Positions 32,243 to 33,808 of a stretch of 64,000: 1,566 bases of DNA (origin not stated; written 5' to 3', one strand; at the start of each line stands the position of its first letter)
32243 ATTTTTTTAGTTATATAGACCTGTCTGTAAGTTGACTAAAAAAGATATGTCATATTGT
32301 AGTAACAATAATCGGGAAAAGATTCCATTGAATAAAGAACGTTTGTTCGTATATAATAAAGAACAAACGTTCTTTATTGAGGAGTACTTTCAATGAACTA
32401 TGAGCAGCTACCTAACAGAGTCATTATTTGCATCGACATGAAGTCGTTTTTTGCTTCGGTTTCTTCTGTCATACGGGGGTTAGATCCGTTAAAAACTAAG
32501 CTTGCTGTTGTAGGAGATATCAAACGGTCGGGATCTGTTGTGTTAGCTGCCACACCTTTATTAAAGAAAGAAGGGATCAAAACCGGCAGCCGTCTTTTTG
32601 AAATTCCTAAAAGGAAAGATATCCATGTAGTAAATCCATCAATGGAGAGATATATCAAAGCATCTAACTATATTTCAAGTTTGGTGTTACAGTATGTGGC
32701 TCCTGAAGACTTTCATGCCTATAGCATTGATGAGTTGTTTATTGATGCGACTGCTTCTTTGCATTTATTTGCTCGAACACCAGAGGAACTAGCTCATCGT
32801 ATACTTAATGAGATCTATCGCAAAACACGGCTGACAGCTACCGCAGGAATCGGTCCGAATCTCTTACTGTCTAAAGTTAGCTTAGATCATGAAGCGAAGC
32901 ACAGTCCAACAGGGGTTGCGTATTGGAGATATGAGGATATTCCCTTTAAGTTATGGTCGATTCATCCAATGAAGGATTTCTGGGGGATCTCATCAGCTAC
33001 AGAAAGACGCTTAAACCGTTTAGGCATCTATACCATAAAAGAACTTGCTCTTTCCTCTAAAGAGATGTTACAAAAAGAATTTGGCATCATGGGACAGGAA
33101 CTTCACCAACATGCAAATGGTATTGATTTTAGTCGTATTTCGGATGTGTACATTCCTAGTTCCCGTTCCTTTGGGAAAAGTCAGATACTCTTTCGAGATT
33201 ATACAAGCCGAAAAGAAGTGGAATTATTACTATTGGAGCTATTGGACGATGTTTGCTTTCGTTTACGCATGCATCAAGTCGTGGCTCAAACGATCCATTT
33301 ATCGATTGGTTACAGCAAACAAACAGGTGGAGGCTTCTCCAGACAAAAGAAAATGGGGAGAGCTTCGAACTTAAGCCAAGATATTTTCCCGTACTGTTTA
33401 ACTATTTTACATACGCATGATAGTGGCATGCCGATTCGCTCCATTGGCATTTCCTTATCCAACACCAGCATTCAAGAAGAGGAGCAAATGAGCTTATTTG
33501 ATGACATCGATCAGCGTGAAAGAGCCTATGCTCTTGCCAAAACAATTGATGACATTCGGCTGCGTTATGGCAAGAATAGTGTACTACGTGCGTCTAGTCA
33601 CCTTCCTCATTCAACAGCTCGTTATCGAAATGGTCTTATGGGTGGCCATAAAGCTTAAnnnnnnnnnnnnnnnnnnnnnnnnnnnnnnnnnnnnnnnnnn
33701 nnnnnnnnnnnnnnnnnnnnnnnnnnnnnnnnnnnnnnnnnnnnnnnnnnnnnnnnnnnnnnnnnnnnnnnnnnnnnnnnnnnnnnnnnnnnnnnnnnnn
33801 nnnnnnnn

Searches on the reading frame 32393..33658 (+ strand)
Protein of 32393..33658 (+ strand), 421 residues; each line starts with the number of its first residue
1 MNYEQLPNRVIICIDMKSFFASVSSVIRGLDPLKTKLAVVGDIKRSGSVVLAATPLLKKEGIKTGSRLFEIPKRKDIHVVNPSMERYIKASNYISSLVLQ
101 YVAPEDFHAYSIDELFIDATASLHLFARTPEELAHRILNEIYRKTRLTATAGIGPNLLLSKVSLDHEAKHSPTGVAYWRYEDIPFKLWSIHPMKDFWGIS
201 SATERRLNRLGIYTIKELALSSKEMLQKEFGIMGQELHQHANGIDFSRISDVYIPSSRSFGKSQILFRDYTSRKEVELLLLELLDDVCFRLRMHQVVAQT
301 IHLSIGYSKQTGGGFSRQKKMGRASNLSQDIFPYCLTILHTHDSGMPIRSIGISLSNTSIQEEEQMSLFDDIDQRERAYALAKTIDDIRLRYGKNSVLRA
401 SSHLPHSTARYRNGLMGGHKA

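Call 68: search_protein_families(library=pfam, proteins=[window:32393-33658:+], max_evalue=0.00001)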
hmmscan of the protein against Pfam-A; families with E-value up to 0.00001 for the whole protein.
window:32393-33658:+ (421 aa): 3 families
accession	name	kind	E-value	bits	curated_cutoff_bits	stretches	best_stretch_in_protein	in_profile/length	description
PF00817.25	IMS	-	1.8e-32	112.7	23.2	1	14-163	1-146/148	impB/mucB/samB family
PF11799.13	IMS_C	-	8.1e-21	74.9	20.7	1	258-368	2-109/109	impB/mucB/samB family C-terminal domain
PF21999.2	IMS_HHH_1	-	4e-09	37.2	27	1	198-245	5-53/53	DNA polymerase-iota, thumb domain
